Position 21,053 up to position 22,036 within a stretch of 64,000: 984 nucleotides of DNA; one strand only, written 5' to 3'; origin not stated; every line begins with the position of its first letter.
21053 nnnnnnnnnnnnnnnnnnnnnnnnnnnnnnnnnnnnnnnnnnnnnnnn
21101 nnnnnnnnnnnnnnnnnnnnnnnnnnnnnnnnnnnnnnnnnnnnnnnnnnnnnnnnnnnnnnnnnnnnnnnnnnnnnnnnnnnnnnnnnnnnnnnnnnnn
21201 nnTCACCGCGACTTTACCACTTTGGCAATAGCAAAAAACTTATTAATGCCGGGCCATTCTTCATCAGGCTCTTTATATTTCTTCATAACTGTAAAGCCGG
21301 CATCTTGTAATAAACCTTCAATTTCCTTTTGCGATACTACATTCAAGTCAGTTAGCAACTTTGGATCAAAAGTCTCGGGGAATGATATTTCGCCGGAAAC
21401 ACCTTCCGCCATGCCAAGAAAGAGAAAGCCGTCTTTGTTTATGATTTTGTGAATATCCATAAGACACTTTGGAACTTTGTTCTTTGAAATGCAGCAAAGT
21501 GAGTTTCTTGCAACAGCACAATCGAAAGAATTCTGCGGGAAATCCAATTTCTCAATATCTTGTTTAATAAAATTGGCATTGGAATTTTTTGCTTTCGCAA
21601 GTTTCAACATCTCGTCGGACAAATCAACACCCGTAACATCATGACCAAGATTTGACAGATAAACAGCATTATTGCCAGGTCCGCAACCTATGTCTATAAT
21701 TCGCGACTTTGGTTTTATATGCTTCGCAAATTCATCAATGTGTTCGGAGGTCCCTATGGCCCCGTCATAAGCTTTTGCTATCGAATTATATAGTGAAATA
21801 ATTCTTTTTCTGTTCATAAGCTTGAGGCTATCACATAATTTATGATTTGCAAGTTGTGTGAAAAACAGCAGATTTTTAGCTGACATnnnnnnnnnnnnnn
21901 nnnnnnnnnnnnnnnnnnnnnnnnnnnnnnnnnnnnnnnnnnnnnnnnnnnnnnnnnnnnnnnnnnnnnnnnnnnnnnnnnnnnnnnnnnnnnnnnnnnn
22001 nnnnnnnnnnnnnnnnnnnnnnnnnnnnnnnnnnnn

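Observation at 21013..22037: Low-GC SAM methyltransferase gene bracketed by two nested pairs of inverted repeats next to tRNA-Arg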

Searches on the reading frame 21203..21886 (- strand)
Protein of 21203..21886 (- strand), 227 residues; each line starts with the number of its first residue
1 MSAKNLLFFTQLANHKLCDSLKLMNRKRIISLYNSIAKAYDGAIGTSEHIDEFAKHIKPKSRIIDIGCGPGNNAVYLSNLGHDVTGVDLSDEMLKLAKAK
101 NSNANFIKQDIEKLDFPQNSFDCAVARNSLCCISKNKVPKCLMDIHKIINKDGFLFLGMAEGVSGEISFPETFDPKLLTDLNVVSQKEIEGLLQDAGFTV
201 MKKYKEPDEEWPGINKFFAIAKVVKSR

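Call 6: search_protein_families(library=pfam, proteins=[window:21203-21886:-], max_evalue=0.01)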
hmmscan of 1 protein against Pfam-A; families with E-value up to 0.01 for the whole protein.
window:21203-21886:- (227 aa): 18 families
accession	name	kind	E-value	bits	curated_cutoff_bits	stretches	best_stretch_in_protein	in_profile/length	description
PF13649.12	Methyltransf_25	-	6.8e-22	78.4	27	1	63-153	1-97/97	Methyltransferase domain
PF08241.18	Methyltransf_11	-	7.3e-22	78.3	21.2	1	64-157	1-95/95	Methyltransferase domain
PF13489.12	Methyltransf_23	-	7e-19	68.6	27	1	49-201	12-162/164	Methyltransferase domain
PF13847.12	Methyltransf_31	-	1.2e-14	54.6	27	1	58-160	2-112/145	Methyltransferase domain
PF08242.18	Methyltransf_12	-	6.6e-13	49.7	30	1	64-155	1-98/98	Methyltransferase domain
PF03848.20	TehB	-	7.8e-10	38.9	20.4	1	39-157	12-132/193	Tellurite resistance protein TehB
PF01209.24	Ubie_methyltran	-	3e-08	33.7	20.1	1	57-153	45-147/233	ubiE/COQ5 methyltransferase family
PF01739.24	CheR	-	1.6e-06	28.1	27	1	98-165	114-181/195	CheR methyltransferase, SAM binding domain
PF07021.18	MetW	-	2e-06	28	21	1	52-133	6-88/193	Methionine biosynthesis protein MetW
PF01728.25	FtsJ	-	4.3e-06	27.2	24.1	1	49-121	11-85/181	FtsJ-like methyltransferase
PF02353.26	CMAS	-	1.3e-05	25.1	27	1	56-158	59-165/273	Mycolic acid cyclopropane synthetase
PF00398.26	RrnaAD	-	5.8e-05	22.8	24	1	56-120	27-94/263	Ribosomal RNA adenine dimethylase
PF05401.17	NodS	-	0.00018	21.8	24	1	60-160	44-147/201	Nodulation protein S (NodS)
PF06325.19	PrmA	-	0.00021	21.3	22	1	53-126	155-232/296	Ribosomal protein L11 methyltransferase (PrmA)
PF05724.17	TPMT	-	0.00038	20.6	26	1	56-103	34-81/218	Thiopurine S-methyltransferase (TPMT)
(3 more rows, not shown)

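Call 14: search_protein_families(library=ncbifam, proteins=[window:21203-21886:-], max_evalue=0.001)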
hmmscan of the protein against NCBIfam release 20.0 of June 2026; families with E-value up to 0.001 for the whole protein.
window:21203-21886:- (227 aa): 45 families (the best 25 are shown)
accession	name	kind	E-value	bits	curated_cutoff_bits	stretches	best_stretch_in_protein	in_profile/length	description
NF045667.1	MTase_DVU1556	equivalog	3.4e-18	65.9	155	1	56-200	19-162/213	DVU_1556 family methyltransferase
NF043040.1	corrin_prot_MT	hypoth_equivalog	1.7e-16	60.3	180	1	51-157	32-147/216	corrinoid protein-associated methyltransferase CpaM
NF008992.0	PRK12335.1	equivalog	3e-15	56.2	303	1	37-176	102-245/289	SAM-dependent methyltransferase TehB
NF001244.0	PRK00216.1-5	equivalog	9.7e-15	54.5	216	1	25-155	6-151/236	bifunctional demethylmenaquinone methyltransferase/2-methoxy-6-polyprenyl-1,4-benzoquinol methylase UbiE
TIGR02072.1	BioC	equivalog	2.8e-14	53.5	184.95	1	59-156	34-131/244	malonyl-ACP O-methyltransferase BioC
TIGR01934.1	MenG_MenH_UbiE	subfamily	1.7e-13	50.4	158.35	1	51-156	29-140/223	ubiquinone/menaquinone biosynthesis methyltransferase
NF007610.0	PRK10258.1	equivalog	1.7e-12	47.2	342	1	60-153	43-134/251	malonyl-ACP O-methyltransferase BioC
TIGR00477.1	tehB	equivalog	1.8e-11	43.8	219.5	1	38-157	54-174/238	tellurite resistance methyltransferase TehB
TIGR01983.1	UbiG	equivalog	7.3e-11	41.8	102.95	1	21-157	22-151/228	bifunctional 2-polyprenyl-6-hydroxyphenol methylase/3-demethylubiquinol 3-O-methyltransferase UbiG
NF041536.1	ArsM_DUF2284_UU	exception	9e-11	40.8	575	1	31-157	53-180/459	arsenite methyltransferase/DUF2284 domain selenoprotein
NF041820.1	daptide_MTase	equivalog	1.5e-10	41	175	1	50-105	26-82/243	daptide-type RiPP biosynthesis methyltransferase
NF008405.0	PRK11207.1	equivalog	2.8e-10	40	218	1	36-157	9-132/198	tellurite resistance methyltransferase TehB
TIGR02021.1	BchM-ChlM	equivalog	5.3e-10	39.1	158.9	1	61-151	56-149/218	magnesium protoporphyrin IX methyltransferase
NF002463.0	PRK01683.1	equivalog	5.7e-10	39.2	297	1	59-159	31-130/258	trans-aconitate 2-methyltransferase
NF053839.1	CPFASynBruc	equivalog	7.4e-09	35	600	1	56-157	171-276/410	cyclopropane fatty acid synthase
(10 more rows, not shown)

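Call 15: find_encoding_contigs(protein=window:21203-21886:-, flank=6000, max_places=10)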
Protein window:21203-21886:- (227 aa): 1 contig read that carries it; 1 place shown.
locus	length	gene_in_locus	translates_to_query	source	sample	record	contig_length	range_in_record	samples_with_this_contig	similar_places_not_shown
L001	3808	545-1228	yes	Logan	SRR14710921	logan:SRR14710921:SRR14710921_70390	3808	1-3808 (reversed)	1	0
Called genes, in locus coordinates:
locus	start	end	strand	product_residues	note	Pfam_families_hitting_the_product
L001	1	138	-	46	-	?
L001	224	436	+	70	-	-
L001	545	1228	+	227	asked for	PF01209:Ubie_methyltran (weak), PF03848:TehB, PF13489:Methyltransf_23, PF01728:FtsJ (weak), PF13847:Methyltransf_31, PF08241:Methyltransf_11, PF08242:Methyltransf_12, PF13649:Methyltransf_25, +3 more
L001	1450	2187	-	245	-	-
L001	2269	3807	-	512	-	?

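Call 16: find_homologous_proteins(query=window:21206-21886:-)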
Query window:21206-21886:- (227 aa): 68 proteins with E <= 0.001 among 349 candidates.
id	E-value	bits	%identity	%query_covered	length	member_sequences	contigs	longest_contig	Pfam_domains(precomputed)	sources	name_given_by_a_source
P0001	4.6e-132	456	100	90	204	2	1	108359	PF00398.27,PF13489.13,PF02353.27,PF01739.25,PF08241.19,PF07021.19,PF13847.13,PF03848.21,PF13649.13,PF01728.26,PF01209.25,PF08242.19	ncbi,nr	ncbi:MAG: class I SAM-dependent methyltransferase [Rickettsiales bacterium]|nr:class I SAM-dependent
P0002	1.0e-63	233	57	90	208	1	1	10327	PF13847.13,PF13489.13,PF05724.18,PF03848.21,PF02353.27,PF13649.13,PF01728.26,PF01209.25,PF08241.19,PF08242.19,PF05401.17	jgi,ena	-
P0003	2.9e-63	231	57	89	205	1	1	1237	PF07021.19,PF13847.13,PF13489.13,PF05724.18,PF03848.21,PF13649.13,PF01209.25,PF08241.19,PF08242.19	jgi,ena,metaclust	metaclust:\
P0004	1.4e-59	219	53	90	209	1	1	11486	PF07021.19,PF13847.13,PF13489.13,PF05724.18,PF03848.21,PF13649.13,PF01209.25,PF08241.19,PF08242.19,PF05401.17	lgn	-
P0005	1.1e-16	79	31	78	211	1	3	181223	PF13847.13,PF13489.13,PF03848.21,PF02353.27,PF13649.13,PF01135.26,PF01209.25,PF08241.19,PF08242.19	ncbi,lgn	-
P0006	5.9e-16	77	31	77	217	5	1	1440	PF13847.13,PF13489.13,PF13649.13,PF08241.19,PF08242.19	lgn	-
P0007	1.8e-15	75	36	63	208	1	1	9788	PF13847.13,PF13489.13,PF13649.13,PF08241.19,PF08242.19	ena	-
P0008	2.8e-14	71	33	68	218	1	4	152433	PF13847.13,PF13489.13,PF02353.27,PF13649.13,PF08241.19,PF08242.19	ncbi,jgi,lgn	ncbi:MAG TPA: class I SAM-dependent methyltransferase [Ktedonobacterales bacterium]|jgi:SAM-dependen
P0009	3.2e-14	71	33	68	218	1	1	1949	PF13847.13,PF13489.13,PF02353.27,PF13649.13,PF08241.19,PF08242.19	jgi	jgi:SAM-dependent methyltransferase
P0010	3.8e-14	71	31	77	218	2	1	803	PF13847.13,PF13489.13,PF02353.27,PF13649.13,PF01209.25,PF08241.19,PF08242.19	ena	-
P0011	4.5e-14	71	31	75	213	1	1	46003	PF13847.13,PF13489.13,PF13649.13,PF08241.19,PF08242.19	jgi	jgi:SAM-dependent methyltransferase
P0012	4.8e-14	70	33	67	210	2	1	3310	PF13847.13,PF13489.13,PF13649.13,PF08241.19,PF08242.19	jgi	jgi:SAM-dependent methyltransferase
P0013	5.2e-14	70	33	68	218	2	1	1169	PF13847.13,PF13489.13,PF13649.13,PF08241.19,PF08242.19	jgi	-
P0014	5.2e-14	70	31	78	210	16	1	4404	PF13847.13,PF13489.13,PF13649.13,PF08241.19,PF08242.19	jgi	jgi:SAM-dependent methyltransferase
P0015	1.3e-13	69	33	68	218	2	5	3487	PF13847.13,PF13489.13,PF02353.27,PF13649.13,PF08241.19,PF08242.19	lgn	-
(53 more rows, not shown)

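Call 17: find_encoding_contigs(protein=P0002, flank=6000, max_places=4)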
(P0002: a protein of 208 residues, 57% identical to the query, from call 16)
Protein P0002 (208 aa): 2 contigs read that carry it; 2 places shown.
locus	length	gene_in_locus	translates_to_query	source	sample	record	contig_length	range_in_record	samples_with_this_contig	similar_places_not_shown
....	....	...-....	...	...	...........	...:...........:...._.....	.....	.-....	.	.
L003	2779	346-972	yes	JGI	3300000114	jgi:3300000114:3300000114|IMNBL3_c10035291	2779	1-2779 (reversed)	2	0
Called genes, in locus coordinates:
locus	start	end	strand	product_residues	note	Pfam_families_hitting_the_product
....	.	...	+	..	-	?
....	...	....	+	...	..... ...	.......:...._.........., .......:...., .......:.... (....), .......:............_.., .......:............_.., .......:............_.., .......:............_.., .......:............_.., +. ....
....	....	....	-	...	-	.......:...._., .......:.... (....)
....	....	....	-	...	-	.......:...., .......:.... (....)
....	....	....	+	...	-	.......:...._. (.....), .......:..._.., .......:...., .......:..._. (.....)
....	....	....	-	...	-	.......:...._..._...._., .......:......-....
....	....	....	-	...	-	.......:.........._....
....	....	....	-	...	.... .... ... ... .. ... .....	-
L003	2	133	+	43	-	?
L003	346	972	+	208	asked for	PF01209:Ubie_methyltran, PF03848:TehB, PF02353:CMAS (weak), PF13489:Methyltransf_23, PF13847:Methyltransf_31, PF08241:Methyltransf_11, PF08242:Methyltransf_12, PF13649:Methyltransf_25, +3 more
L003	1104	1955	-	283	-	PF03330:DPBB_1, PF05036:SPOR (weak)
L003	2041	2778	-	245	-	?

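Call 18: find_encoding_contigs(protein=P0004, flank=6000, max_places=4)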
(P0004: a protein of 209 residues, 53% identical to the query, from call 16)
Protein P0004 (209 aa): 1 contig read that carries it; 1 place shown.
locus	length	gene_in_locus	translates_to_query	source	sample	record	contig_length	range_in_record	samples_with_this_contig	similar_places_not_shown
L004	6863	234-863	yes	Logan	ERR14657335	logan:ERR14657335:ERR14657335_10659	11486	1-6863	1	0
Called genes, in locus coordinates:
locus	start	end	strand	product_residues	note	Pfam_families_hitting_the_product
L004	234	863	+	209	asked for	PF03848:TehB, PF01209:Ubie_methyltran, PF13489:Methyltransf_23, PF07021:MetW (weak), PF13847:Methyltransf_31, PF08241:Methyltransf_11, PF08242:Methyltransf_12, PF13649:Methyltransf_25, +2 more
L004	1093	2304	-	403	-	-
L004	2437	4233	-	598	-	PF19425:Csd3_N2, PF01551:Peptidase_M23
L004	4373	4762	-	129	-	-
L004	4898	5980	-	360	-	PF13847:Methyltransf_31 (faint), PF01555:N6_N4_Mtase, PF18755:RAMA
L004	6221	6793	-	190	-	PF27161:HI_0983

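Call 19: find_encoding_contigs(protein=P0001, flank=6000, max_places=4)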
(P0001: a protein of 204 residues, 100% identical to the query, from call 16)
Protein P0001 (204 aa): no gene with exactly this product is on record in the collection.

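Call 79: search_solved_structures(query=window:21206-21817:-, max_evalue=0.00001)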
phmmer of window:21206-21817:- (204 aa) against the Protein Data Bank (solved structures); distinct sequences matched with E-value up to 0.00001: 25.
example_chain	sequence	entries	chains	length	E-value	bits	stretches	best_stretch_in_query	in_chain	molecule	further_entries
3l8d_A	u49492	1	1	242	5.5e-15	58.8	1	24-178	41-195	Methyltransferase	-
1ve3_A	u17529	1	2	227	5.8e-12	48.9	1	15-132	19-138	hypothetical protein PH0226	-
3cgg_A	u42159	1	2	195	6.1e-11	45.6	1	12-140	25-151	SAM-dependent methyltransferase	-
2avn_A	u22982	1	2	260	8.1e-11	45.2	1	8-133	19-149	ubiquinone/menaquinone biosynthesis methyltransferase-related protein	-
6mro_A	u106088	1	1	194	2.4e-10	43.6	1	34-148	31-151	methyl transferase from Methanosarcina acetivorans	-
4mwz_A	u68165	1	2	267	6.4e-10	42.2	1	20-133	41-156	Phosphoethanolamine N-methyltransferase, putative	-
4iv0_A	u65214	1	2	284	7.5e-10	42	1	20-133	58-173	Phosphoethanolamine N-methyltransferase, putative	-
4iv8_A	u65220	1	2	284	1.1e-09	41.5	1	19-133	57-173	Phosphoethanolamine N-methyltransferase,putative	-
3d2l_A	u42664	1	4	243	1.7e-09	40.9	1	29-108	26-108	SAM-dependent methyltransferase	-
8gdu_A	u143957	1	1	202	2.7e-09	40.2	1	34-148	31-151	Methyltransferase domain-containing protein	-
3m70_A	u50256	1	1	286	5.6e-09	39.2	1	28-137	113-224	Tellurite resistance protein tehB homolog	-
3sm3_A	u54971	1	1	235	4.5e-08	36.2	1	33-134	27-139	SAM-dependent methyltransferases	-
3bkw_A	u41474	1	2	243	1.3e-07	34.7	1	37-132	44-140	S-adenosylmethionine dependent methyltransferase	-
5gm1_A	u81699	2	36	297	1.3e-07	34.7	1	30-176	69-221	O-methylransferase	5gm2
5wp4_A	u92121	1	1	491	1.6e-07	34.4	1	23-111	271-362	Phosphoethanolamine N-methyltransferase 1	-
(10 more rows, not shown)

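Call 83: predict_structure(alignment_id=A4)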
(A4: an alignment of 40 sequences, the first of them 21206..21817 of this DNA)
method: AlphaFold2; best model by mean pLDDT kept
length: 204 residues; sequences in the alignment: 40
mean_pLDDT: 95.5   pTM: 0.92
mean pLDDT of the five models: 95.5, 95.4, 95.0, 95.1, 94.9
residues with pLDDT >= 90: 191; 70-90: 11; 50-70: 1; < 50: 1
segments of 3 or more residues with pLDDT < 50: none
pLDDT, mean of each block of 10 residues (from residue 1): 93 95 90 97 97 98 98 97 97 98 96 97 97 97 94 95 98 98 91 97 71
secondary structure, 60 per line:
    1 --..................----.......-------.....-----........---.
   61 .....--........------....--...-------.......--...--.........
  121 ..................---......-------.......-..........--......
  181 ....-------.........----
elements in order: H3-20 H25-31 E39-43 H49-56 E60-65 H68-75 E82-85 E98-104 H112-125 E126-138 E142-147 E155-161 H163-172 E175-184 E192-200

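Call 86: fold_search(model_id=the predicted structure, library=pdb)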
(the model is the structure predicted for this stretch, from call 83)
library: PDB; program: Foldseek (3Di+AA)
matches with E <= 10: 1947; with E <= 0.001: 1385
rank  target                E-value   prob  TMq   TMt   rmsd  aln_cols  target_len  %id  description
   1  3sm3                  9.1e-16  1.00  0.78  0.75   2.9       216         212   19  Crystal Structure of SAM-dependent methyltransferases Q8PUK2_METMA from Methanosarcina mazei. Northeast Structural Genom (released 2011-07-20)
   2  8zc7_A                1.1e-15  1.00  0.76  0.60   5.3       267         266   18  Crystallographic analysis of MitM, which catalyzes the post-mitosane modification in mitomycin biosynthesis (released 2024-11-27)
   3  3l8d                  2.8e-15  1.00  0.68  0.69   4.6       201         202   22  Crystal structure of methyltransferase from Bacillus Thuringiensis (released 2010-01-12)
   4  3d2l_A                5.7e-15  1.00  0.74  0.64   6.2       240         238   20  Crystal structure of SAM-dependent methyltransferase (ZP_00538691.1) from EXIGUOBACTERIUM SP. 255-15 at 1.90 A resolut (released 2008-05-20)
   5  5ufm_A                8.8e-15  1.00  0.77  0.71   3.9       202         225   21  Crystal structure of Burkholderia thailandensis 1,6-didemethyltoxoflavin-N1-methyltransferase with bound 1,6-didemethy (released 2017-12-13)
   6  8zc7_B                1.2e-14  1.00  0.69  0.54   5.7       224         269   20  Crystallographic analysis of MitM, which catalyzes the post-mitosane modification in mitomycin biosynthesis (released 2024-11-27)
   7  6mro                  1.3e-14  1.00  0.71  0.74   3.1       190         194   24  Crystal structure of methyl transferase from Methanosarcina acetivorans at 1.6 Angstroms resolution, Northeast Structura (released 2018-10-24)
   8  4pne_A                1.5e-14  1.00  0.77  0.59   5.3       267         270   15  Crystal Structure of the [4+2]-Cyclase SpnF (released 2015-02-18)
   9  6uv6_C                2.0e-14  1.00  0.69  0.54   5.2       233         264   18  AtmM with bound rebeccamycin analogue (released 2020-11-25)
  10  3d2l_C                2.0e-14  1.00  0.75  0.64   5.7       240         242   19  Crystal structure of SAM-dependent methyltransferase (ZP_00538691.1) from EXIGUOBACTERIUM SP. 255-15 at 1.90 A resolut (released 2008-05-20)
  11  4pne_B                2.9e-14  1.00  0.76  0.58   6.5       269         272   16  Crystal Structure of the [4+2]-Cyclase SpnF (released 2015-02-18)
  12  2p8j_A                3.7e-14  1.00  0.72  0.72   4.1       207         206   16  Crystal structure of S-adenosylmethionine-dependent methyltransferase (NP_349143.1) from Clostridium acetobutylicum at (released 2007-04-24)
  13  9ri2_A                4.0e-14  1.00  0.68  0.61   5.3       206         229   22  Crystal structure of bacillithiol methyltransferase NmbA from Chlorobaculum tepidum (released 2025-12-10)
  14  1ve3_A                4.2e-14  1.00  0.69  0.66   5.2       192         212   19  Crystal structure of PH0226 protein from Pyrococcus horikoshii OT3 (released 2005-05-24)
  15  8zc8_A                5.1e-14  1.00  0.74  0.56   6.2       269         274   18  The structure of MitM and mitomycin A with SAH in mitomycin (released 2024-11-27)
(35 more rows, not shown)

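Call 93: list_cluster_members(proteins=[P0001, P0069, P0002, P0004, P0070])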
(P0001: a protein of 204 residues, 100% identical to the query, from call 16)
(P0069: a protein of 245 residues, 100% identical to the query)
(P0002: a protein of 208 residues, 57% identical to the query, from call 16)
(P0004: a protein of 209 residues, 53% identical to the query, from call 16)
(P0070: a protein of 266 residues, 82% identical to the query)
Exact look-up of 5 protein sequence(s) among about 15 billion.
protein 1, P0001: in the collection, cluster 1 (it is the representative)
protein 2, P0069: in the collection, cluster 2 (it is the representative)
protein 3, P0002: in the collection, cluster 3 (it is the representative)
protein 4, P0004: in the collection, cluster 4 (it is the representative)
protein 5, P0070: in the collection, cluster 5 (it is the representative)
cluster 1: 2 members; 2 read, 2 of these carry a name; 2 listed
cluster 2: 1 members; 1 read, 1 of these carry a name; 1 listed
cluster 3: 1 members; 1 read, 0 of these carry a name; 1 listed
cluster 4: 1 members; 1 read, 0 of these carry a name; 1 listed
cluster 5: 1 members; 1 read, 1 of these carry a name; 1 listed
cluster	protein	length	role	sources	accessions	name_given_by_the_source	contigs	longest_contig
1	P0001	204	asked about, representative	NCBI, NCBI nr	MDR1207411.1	MAG: class I SAM-dependent methyltransferase [Rickettsiales bacterium] | class I SAM-dependent methyltransferase [Rickettsiales bacterium]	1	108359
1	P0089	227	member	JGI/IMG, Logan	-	ubiquinone/menaquinone biosynthesis C-methylase UbiE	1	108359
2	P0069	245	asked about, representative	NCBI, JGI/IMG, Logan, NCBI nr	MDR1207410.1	MAG: hypothetical protein LBK26_03285 [Rickettsiales bacterium] | hypothetical protein | hypothetical protein [Rickettsiales bacterium]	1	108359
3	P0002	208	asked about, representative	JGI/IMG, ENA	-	-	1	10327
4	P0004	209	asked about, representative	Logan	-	-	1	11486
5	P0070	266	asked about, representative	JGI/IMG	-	hypothetical protein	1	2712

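Call 108: search_protein_families(library=phrogs, proteins=[window:21206-21817:-], max_evalue=0.001)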
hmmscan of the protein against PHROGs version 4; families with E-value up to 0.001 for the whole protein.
window:21206-21817:- (204 aa): 10 families
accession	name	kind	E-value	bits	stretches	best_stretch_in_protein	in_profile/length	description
phrog_4752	-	other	1.3e-15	58.3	1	29-134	44-158/241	tRNA methyltransferase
phrog_9906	-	unknown function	9.5e-12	45.8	1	30-134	99-206/272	-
phrog_22502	-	other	1.6e-10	42.2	1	29-137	63-176/276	methyltransferase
phrog_27380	-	other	9.6e-09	36.1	1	24-157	78-213/285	methyltransferase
phrog_23522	-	unknown function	7.9e-08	33.2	1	15-134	30-152/273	-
phrog_28702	-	unknown function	1.1e-05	26.4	1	40-132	44-137/247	-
phrog_954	-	other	0.00013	22.3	1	25-102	39-115/229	DNA methyltransferase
phrog_29440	-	unknown function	0.00025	21.9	1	36-136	35-125/189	-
phrog_3820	-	other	0.00085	19.5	0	19-103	49-134/255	DNA methyltransferase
phrog_3382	-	other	0.0009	19.6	0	39-124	50-137/207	methyltransferase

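Call 109: search_protein_families(library=padloc, proteins=[window:21206-21817:-], max_evalue=0.001)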
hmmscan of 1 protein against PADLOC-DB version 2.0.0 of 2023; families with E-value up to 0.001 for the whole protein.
window:21206-21817:- (204 aa): 1 family
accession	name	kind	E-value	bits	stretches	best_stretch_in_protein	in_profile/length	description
PDLC04134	mad2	-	3.6e-18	63.7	1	29-140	282-400/492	mads_2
